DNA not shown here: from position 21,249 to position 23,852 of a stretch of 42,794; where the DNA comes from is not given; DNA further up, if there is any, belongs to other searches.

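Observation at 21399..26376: One ATPase gene followed by four homologous ABC-2 membrane modules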

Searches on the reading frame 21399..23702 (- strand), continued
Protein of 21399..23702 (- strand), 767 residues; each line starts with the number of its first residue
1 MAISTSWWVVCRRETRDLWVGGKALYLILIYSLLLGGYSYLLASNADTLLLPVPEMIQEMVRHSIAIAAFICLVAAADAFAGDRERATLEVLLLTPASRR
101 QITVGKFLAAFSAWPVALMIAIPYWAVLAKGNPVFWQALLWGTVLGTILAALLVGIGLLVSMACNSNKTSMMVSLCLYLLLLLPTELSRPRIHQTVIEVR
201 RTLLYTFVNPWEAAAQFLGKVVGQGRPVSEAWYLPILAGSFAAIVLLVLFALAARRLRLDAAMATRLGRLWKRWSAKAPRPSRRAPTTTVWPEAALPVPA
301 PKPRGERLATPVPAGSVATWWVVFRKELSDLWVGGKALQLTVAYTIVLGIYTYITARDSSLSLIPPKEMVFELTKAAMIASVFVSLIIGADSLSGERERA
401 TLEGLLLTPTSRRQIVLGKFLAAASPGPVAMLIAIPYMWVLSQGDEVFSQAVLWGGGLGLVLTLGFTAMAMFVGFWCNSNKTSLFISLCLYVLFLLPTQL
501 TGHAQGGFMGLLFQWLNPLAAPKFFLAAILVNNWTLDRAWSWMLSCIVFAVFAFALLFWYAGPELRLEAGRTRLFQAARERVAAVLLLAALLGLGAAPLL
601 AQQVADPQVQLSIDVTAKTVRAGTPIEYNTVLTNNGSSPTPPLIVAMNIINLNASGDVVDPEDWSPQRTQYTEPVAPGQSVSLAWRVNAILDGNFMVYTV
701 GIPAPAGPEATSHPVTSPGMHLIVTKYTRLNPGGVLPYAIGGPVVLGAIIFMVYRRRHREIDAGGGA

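Call 67: find_encoding_contigs(protein=P0039, flank=10000, max_places=1)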
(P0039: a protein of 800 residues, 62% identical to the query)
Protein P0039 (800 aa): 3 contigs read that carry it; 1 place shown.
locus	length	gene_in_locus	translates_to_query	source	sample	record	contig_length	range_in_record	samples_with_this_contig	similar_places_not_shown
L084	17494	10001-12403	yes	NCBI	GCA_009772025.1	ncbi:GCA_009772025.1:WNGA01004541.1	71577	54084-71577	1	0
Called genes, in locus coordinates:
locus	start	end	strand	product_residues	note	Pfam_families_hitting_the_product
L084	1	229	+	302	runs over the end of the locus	-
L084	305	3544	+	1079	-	PF00873:ACR_tran, PF02355:SecD_SecF_C (weak)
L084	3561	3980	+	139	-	-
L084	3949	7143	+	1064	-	PF00873:ACR_tran, PF03176:MMPL (weak), PF02355:SecD_SecF_C (faint)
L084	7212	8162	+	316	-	PF00005:ABC_tran, PF13304:AAA_21 (faint)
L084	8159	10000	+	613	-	PF01061:ABC2_membrane (weak), PF12679:ABC2_membrane_2, PF12730:ABC2_membrane_4 (weak), PF13346:ABC2_membrane_5 (faint), PF12698:ABC2_membrane_3 (weak), PF12679:ABC2_membrane_2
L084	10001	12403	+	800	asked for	PF12679:ABC2_membrane_2, PF12730:ABC2_membrane_4 (weak), PF13346:ABC2_membrane_5 (faint), PF12698:ABC2_membrane_3, PF12679:ABC2_membrane_2, PF12698:ABC2_membrane_3 (weak)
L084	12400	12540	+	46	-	-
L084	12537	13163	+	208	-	-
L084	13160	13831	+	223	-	-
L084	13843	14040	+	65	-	-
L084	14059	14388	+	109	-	PF03413:PepSY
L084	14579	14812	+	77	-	-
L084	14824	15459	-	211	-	PF01914:MarC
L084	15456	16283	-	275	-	PF00990:GGDEF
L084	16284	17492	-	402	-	?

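Call 68: find_encoding_contigs(protein=P0016, flank=10000, max_places=1)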
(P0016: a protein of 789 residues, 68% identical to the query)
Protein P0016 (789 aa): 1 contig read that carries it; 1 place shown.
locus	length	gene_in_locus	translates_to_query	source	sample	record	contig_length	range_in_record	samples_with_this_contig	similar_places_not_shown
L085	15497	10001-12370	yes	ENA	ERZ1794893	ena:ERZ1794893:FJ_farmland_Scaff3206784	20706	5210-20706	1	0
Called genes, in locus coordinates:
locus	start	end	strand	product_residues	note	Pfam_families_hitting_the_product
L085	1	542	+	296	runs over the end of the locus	-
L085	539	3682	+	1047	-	PF00873:ACR_tran, PF02355:SecD_SecF_C (weak)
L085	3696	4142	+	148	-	-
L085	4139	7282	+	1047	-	PF00873:ACR_tran, PF03176:MMPL (weak), PF02355:SecD_SecF_C (faint)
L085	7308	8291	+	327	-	PF00005:ABC_tran, PF13304:AAA_21 (faint)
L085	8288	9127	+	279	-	PF01061:ABC2_membrane, PF12679:ABC2_membrane_2, PF13346:ABC2_membrane_5 (weak), PF12698:ABC2_membrane_3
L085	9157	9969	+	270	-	PF13346:ABC2_membrane_5 (weak), PF12679:ABC2_membrane_2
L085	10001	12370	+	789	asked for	PF12679:ABC2_membrane_2, PF13346:ABC2_membrane_5 (faint), PF12679:ABC2_membrane_2, PF12698:ABC2_membrane_3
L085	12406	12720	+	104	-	PF03413:PepSY (weak)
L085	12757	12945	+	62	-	-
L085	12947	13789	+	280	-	-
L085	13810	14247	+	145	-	PF11396:PepSY_like (faint), PF03413:PepSY (faint)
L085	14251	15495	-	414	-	?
